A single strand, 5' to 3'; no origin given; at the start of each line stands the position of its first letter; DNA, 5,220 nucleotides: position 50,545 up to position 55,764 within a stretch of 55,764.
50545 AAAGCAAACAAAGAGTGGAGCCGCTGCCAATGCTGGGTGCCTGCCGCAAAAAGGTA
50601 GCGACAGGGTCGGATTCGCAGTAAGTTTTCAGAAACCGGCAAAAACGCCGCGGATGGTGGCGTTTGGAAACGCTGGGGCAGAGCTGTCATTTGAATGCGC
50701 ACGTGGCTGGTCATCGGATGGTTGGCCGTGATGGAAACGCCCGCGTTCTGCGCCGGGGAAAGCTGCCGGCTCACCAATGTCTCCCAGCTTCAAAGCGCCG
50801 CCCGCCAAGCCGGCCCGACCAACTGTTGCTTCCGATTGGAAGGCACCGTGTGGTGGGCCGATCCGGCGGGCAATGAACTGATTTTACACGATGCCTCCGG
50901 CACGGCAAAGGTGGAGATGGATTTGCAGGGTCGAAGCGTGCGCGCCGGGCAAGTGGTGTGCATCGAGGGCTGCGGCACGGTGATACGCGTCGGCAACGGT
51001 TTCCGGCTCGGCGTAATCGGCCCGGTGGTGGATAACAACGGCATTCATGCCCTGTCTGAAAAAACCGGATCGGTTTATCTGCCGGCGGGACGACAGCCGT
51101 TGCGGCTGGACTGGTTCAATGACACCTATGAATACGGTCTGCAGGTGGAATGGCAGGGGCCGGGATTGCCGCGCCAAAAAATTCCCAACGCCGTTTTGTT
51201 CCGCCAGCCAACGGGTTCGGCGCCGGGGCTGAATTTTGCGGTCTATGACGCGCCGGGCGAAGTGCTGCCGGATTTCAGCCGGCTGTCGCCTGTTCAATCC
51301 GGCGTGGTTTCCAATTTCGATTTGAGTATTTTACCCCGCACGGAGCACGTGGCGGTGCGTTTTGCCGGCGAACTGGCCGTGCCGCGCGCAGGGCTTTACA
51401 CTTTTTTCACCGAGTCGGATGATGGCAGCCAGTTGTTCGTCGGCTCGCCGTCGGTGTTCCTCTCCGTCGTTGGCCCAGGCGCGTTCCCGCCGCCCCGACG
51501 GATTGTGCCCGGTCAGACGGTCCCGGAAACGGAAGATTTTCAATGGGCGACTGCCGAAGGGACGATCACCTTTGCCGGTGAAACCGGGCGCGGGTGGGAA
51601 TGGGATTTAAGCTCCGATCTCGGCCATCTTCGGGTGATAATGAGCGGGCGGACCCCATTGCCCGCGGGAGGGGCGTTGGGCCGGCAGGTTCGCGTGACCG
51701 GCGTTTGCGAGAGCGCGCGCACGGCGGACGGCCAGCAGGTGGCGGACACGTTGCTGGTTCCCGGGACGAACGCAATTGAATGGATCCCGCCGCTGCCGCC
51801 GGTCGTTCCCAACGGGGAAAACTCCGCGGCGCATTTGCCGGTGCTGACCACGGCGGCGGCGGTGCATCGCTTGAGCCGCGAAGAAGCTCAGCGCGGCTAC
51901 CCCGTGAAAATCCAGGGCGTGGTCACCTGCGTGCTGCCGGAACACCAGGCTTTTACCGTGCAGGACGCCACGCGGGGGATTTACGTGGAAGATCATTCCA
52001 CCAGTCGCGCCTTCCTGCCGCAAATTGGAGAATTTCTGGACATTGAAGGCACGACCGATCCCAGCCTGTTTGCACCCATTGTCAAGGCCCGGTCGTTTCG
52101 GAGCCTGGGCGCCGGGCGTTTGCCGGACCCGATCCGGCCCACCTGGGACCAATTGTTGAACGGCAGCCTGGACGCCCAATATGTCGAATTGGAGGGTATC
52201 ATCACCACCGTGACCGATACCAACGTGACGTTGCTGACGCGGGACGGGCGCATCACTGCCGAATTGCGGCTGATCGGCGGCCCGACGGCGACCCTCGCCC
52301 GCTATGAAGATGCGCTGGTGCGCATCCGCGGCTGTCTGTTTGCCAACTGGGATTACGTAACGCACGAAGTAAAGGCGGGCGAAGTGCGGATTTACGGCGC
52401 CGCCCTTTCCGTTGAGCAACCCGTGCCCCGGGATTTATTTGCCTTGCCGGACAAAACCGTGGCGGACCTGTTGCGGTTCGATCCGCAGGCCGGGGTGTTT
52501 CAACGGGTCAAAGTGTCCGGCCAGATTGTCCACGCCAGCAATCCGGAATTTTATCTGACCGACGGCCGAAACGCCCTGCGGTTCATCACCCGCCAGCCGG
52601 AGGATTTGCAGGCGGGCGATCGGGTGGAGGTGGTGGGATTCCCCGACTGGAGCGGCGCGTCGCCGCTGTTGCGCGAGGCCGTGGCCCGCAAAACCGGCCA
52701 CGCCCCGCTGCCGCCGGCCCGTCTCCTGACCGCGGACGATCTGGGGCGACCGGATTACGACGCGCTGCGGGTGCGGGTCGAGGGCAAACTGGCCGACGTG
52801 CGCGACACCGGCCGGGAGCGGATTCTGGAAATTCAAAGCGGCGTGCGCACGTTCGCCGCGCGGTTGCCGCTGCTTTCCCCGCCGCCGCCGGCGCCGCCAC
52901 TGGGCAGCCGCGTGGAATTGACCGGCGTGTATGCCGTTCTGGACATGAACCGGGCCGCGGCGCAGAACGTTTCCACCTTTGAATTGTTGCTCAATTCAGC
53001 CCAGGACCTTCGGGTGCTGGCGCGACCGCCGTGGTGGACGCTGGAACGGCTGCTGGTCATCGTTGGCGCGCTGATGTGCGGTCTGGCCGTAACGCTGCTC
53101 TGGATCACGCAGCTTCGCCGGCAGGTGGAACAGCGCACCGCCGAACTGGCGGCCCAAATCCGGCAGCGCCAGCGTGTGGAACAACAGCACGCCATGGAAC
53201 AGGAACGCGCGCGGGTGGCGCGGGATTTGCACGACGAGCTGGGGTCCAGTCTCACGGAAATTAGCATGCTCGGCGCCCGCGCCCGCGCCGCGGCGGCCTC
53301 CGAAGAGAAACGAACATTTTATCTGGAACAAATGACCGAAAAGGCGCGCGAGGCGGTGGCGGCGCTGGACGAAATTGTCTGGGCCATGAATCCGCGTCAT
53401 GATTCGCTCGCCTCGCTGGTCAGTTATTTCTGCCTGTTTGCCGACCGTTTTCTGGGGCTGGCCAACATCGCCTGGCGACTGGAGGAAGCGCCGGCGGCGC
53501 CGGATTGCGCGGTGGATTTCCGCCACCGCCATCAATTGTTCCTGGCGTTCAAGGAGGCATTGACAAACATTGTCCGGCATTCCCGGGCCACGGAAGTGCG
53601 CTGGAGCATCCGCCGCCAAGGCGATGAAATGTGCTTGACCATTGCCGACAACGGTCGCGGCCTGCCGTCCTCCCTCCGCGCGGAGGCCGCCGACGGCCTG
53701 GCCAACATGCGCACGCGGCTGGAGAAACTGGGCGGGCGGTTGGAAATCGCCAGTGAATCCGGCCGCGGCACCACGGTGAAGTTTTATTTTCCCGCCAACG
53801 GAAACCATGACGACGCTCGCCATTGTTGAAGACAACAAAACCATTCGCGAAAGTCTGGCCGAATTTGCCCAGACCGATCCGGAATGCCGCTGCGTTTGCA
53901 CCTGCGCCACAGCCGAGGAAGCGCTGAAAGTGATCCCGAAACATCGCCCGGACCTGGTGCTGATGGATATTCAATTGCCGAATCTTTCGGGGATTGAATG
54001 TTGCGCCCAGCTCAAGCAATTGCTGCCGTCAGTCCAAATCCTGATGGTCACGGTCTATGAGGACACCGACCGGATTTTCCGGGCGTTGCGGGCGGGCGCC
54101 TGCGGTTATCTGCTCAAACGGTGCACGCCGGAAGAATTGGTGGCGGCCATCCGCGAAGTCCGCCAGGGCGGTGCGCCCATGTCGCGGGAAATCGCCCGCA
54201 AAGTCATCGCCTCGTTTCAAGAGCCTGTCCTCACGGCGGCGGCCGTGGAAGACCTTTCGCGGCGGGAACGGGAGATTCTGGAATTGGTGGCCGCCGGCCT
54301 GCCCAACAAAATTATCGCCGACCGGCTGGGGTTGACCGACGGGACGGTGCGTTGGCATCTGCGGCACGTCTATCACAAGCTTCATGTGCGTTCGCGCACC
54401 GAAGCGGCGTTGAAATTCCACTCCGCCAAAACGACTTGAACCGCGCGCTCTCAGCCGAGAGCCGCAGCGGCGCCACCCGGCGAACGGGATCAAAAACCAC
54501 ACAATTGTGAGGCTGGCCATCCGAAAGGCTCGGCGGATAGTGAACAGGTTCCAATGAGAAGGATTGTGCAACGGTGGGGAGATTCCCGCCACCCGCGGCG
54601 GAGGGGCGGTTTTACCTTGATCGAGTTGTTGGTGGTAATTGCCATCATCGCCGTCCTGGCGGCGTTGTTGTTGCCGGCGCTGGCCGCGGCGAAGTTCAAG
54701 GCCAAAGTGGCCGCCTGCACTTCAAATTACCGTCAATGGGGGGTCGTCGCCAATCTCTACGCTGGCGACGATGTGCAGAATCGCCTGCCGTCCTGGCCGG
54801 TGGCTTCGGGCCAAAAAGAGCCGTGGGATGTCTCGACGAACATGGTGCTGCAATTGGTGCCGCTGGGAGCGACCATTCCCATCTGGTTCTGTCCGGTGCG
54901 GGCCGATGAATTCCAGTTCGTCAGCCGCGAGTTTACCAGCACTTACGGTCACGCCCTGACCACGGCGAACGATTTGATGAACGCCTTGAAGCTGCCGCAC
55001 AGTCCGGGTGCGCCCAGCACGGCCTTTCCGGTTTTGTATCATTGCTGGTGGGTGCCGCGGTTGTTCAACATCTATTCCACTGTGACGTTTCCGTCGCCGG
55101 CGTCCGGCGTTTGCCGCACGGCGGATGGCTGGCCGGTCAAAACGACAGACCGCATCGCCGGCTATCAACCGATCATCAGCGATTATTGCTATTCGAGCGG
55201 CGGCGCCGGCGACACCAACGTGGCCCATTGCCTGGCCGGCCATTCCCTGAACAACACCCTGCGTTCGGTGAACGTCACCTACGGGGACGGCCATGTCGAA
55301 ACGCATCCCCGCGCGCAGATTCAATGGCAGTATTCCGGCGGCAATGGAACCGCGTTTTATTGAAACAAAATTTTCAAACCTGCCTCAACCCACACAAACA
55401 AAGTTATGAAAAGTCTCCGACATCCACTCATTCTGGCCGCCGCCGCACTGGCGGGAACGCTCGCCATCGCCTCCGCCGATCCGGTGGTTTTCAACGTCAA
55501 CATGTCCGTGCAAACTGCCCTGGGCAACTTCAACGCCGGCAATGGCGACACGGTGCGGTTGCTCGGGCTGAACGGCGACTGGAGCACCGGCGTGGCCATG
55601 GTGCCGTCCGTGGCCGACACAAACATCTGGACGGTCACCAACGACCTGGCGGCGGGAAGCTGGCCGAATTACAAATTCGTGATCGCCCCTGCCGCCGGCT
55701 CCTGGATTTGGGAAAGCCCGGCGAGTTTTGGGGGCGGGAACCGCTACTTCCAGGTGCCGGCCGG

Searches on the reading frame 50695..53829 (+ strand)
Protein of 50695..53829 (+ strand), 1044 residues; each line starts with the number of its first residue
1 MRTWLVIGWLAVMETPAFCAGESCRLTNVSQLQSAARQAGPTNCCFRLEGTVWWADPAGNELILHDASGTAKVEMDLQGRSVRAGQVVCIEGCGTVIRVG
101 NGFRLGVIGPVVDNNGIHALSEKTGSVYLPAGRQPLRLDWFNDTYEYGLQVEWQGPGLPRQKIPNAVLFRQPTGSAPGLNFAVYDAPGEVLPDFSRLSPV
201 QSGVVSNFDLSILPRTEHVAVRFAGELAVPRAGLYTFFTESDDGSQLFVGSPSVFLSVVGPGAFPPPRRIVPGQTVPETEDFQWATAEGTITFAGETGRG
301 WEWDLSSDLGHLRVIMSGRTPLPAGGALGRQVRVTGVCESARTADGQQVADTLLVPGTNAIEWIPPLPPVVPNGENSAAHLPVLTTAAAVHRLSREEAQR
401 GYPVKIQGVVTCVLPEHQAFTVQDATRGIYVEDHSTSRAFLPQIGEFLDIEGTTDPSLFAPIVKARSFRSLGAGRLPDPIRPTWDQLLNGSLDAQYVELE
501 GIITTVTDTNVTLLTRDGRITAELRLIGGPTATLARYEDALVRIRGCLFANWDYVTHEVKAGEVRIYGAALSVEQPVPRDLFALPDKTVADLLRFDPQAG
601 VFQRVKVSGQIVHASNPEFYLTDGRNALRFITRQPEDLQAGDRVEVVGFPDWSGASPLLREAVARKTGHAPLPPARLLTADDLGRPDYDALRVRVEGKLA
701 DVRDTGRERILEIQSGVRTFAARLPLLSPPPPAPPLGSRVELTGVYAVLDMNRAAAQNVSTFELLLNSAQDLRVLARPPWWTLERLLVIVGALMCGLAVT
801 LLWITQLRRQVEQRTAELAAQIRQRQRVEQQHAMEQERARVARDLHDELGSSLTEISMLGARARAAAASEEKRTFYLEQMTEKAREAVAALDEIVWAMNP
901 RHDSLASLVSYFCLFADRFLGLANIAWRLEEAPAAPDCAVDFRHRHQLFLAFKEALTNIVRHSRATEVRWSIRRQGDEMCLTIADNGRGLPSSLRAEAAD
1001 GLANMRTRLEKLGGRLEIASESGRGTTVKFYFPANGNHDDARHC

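Call 12: search_protein_families(library=pfam, proteins=[window:50695-53829:+], max_evalue=0.001)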
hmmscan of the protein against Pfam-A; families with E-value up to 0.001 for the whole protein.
window:50695-53829:+ (1044 aa): 4 families
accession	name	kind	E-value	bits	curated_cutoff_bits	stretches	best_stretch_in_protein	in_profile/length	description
PF02518.31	HATPase_c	-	3.6e-16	60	26.4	1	947-1034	5-109/111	Histidine kinase-, DNA gyrase B-, and HSP90-like ATPase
PF07730.19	HisKA_3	-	3e-08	34.5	24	1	837-901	1-66/68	Histidine kinase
PF07691.17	PA14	-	2.4e-06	27.9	24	1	216-251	43-78/147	PA14 domain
PF13581.12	HATPase_c_2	-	3.6e-06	27.5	27.4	1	940-1025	24-101/127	Histidine kinase-like ATPase domain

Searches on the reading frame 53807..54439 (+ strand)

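Call 12: search_protein_families(library=pfam, proteins=[window:53807-54439:+], max_evalue=0.001)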
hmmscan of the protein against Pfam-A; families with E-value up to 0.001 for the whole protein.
window:53807-54439:+ (210 aa): 6 families
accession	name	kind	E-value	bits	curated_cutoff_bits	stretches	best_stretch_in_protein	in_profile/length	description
PF00072.30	Response_reg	-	4.5e-28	98.1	30.2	1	5-116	2-111/111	Response regulator receiver domain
PF00196.25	GerE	-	3.1e-18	65.6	23.5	1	150-202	3-55/57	Bacterial regulatory proteins, luxR family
PF08281.18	Sigma70_r4_2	-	3.2e-07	30.3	25.7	1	145-186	6-48/54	Sigma-70, region 4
PF13412.12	HTH_24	-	5.8e-05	23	21.9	1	151-186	2-39/48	Winged helix-turn-helix DNA-binding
PF04545.22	Sigma70_r4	-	0.00016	21.5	24.1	1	148-192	3-48/50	Sigma-70, region 4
PF13384.12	HTH_23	-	0.00044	20.4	24.6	0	152-184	5-38/50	Homeodomain-like domain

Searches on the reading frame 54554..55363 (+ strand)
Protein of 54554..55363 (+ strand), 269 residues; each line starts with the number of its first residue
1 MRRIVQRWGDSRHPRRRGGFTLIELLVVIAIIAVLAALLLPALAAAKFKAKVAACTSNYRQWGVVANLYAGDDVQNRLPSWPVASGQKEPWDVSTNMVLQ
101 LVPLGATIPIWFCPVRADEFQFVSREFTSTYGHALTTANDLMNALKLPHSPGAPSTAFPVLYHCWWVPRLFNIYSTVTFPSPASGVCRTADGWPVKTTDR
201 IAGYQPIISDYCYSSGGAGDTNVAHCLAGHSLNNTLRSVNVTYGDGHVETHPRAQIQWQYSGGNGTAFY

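Call 13: search_protein_families(library=pfam, proteins=[window:54554-55363:+], max_evalue=0.001)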
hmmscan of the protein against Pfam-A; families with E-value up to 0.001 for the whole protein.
window:54554-55363:+ (269 aa): 1 family
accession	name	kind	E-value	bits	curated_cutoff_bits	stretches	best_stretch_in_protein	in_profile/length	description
PF07963.17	N_methyl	-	1.9e-09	37.2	21.2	1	15-40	2-27/27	Prokaryotic N-terminal methylation motif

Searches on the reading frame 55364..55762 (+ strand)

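Call 13: search_protein_families(library=pfam, proteins=[window:55364-55762:+], max_evalue=0.001)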
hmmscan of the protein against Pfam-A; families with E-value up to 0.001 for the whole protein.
window:55364-55762:+ (133 aa): 1 family
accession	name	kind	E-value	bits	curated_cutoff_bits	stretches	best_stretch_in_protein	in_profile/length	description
PF00686.25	CBM_20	-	6.1e-07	29.6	23.3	1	41-132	4-88/97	Starch binding domain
